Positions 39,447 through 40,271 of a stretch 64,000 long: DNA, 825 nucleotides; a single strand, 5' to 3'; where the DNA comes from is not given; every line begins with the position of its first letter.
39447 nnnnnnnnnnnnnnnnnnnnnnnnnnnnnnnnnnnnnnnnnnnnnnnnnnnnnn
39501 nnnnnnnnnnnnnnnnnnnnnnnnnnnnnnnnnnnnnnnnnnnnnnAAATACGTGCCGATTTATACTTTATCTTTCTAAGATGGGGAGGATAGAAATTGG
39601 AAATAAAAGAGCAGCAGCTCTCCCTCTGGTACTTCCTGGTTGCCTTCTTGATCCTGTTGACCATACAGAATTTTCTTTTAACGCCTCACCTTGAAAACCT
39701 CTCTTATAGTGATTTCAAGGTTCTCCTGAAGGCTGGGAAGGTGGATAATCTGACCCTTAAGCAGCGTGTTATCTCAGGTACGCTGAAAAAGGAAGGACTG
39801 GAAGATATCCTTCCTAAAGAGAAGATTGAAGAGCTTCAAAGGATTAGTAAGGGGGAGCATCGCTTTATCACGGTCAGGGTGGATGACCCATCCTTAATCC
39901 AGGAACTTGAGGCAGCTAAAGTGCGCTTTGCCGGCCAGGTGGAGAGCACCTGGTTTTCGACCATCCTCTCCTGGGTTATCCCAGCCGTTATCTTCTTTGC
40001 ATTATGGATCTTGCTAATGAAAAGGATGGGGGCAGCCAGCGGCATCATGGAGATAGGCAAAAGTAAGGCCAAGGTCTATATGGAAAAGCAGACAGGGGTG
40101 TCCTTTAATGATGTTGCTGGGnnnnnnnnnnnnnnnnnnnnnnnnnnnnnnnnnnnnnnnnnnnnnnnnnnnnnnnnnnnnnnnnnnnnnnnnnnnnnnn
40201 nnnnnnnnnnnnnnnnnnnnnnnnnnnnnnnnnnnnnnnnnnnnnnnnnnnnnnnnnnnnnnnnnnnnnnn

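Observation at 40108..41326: Two ftsH paralogs 15 kb apart share a 1,219-bp block of perfect identity: recent gene conversion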

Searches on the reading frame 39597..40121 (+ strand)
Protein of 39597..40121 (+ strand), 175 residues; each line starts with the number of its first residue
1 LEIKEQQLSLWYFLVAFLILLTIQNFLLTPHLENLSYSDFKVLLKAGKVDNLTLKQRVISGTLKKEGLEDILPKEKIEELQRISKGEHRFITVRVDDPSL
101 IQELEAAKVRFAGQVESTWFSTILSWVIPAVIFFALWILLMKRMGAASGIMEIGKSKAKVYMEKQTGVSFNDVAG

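Call 13: find_related_loci(query=window:39597-40121:+, collection=genome_contigs, flank=10000)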
Query window:39597-40121:+ (175 aa) in genome_contigs; peptide patterns used: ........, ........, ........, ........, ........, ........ (x = any residue, [..] = any of these).
599 stretches matched a pattern (row limit reached: there are more); 359 encode a relative of the query (tblastn E <= 1e-3); the best 80 are kept; 80 distinct loci.
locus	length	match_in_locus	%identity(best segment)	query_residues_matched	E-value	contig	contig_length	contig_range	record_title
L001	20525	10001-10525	73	1-175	5e-86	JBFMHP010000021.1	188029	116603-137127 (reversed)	MAG: Pseudomonadota bacterium isolate MAG326 MAG326_21, whole genome shotgun sequence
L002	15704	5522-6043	70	4-175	2e-85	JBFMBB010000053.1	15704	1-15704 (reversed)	MAG: Pseudomonadota bacterium isolate MAG153 MAG153_53, whole genome shotgun sequence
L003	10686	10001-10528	69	1-175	5e-83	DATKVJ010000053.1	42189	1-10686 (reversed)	MAG TPA_asm: Rhodocyclaceae bacterium isolate SMAG_U14130 k141_3378886, whole genome shotgun sequence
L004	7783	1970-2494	66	1-175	2e-81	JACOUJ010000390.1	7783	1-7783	MAG: Candidatus Rokuibacteriota bacterium isolate NC_groundwater_67_Pr7_S-0.65um_64_12 FFV18_Sp65_scaffold_698473, whole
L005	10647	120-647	65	1-175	1e-77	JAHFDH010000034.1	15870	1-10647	MAG: Candidatus Methylomirabilota bacterium isolate nzgw240 NODE_7216_length_15871_cov_5.542286, whole genome shotgun se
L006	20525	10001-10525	62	1-175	3e-76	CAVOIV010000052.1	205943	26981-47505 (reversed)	MAG: uncultured candidate division NC10 bacterium isolate MFD10007.bin.2.127 genome assembly, contig: contig_61755, whol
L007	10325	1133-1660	64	1-175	7e-74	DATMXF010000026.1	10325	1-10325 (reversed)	MAG TPA_asm: Patescibacteria group bacterium isolate SMAG_U13113 k141_112169, whole genome shotgun sequence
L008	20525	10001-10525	64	1-175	2e-72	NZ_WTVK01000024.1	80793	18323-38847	Aromatoleum evansii strain KB740 NODE_24_length_80793_cov_50.4778, whole genome shotgun sequence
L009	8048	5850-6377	61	1-175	2e-72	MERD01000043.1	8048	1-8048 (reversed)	MAG: Betaproteobacteria bacterium RIFCSPLOWO2_02_FULL_67_26 rifcsplowo2_02_scaffold_20573, whole genome shotgun sequence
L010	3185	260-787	60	1-175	4e-71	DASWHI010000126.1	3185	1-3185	MAG TPA_asm: Burkholderiales bacterium isolate SMAG_U2838 k141_2665474, whole genome shotgun sequence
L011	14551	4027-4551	59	1-175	5e-71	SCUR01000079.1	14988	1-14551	MAG: Candidatus Manganitrophaceae bacterium isolate GW715_bin.13 GW715_bin.13-17497, whole genome shotgun sequence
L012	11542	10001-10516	61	6-175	4e-70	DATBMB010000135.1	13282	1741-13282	MAG TPA_asm: Burkholderiales bacterium isolate SMAG_U3987 k141_1075292, whole genome shotgun sequence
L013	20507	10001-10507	57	7-175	4e-68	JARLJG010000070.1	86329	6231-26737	MAG: Burkholderiaceae bacterium isolate MAG_BA346 MetaBAT2_Bin_346_Anoxic_k141_2479361, whole genome shotgun sequence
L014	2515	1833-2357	61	1-175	8e-69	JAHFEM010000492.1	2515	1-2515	MAG: Nitrospirae bacterium isolate nzgw269 NODE_136041_length_2516_cov_2.452610, whole genome shotgun sequence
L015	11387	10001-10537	60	1-175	2e-67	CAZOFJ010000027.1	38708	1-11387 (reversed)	MAG TPA_asm: uncultured Nitrospirota bacterium isolate SRP287051_co2_246 genome assembly, contig: NODE_2273_length_38708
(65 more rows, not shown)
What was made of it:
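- On Island-borne accessory FtsH (PaFtsH2-like xenologue): Patchy taxonomic spread of the closest N-termini (call 13).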

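Call 15: find_related_loci(query=window:39597-40121:+, collection=metagenome_contigs, flank=10000)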
Query window:39597-40121:+ (175 aa) in metagenome_contigs; peptide patterns used: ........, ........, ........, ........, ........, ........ (x = any residue, [..] = any of these).
600 stretches matched a pattern (row limit reached: there are more); 286 encode a relative of the query (tblastn E <= 1e-3); the best 80 are kept; 80 distinct loci.
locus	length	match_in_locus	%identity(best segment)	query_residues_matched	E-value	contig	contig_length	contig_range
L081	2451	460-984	78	1-175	4e-96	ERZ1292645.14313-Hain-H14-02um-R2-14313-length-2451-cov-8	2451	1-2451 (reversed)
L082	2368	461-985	76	1-175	2e-93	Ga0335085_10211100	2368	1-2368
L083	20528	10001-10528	69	1-175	1e-84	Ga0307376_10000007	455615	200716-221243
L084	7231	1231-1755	69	2-175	5e-84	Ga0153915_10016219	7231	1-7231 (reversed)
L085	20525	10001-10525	65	1-175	1e-82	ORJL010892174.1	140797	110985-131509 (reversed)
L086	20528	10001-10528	69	1-175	2e-81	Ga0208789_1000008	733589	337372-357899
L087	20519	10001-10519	66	4-175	6e-80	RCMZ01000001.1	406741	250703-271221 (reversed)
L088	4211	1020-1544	63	1-175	3e-78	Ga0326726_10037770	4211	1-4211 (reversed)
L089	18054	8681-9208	65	1-175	1e-77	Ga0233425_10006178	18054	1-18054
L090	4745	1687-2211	61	1-175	1e-76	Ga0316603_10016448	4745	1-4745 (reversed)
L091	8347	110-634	63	1-175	8e-76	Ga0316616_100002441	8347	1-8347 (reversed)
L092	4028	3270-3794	62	1-175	1e-75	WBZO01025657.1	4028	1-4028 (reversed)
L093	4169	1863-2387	61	1-175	6e-75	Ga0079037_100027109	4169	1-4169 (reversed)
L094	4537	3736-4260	60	1-175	9e-75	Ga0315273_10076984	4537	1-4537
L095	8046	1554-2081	62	1-175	5e-74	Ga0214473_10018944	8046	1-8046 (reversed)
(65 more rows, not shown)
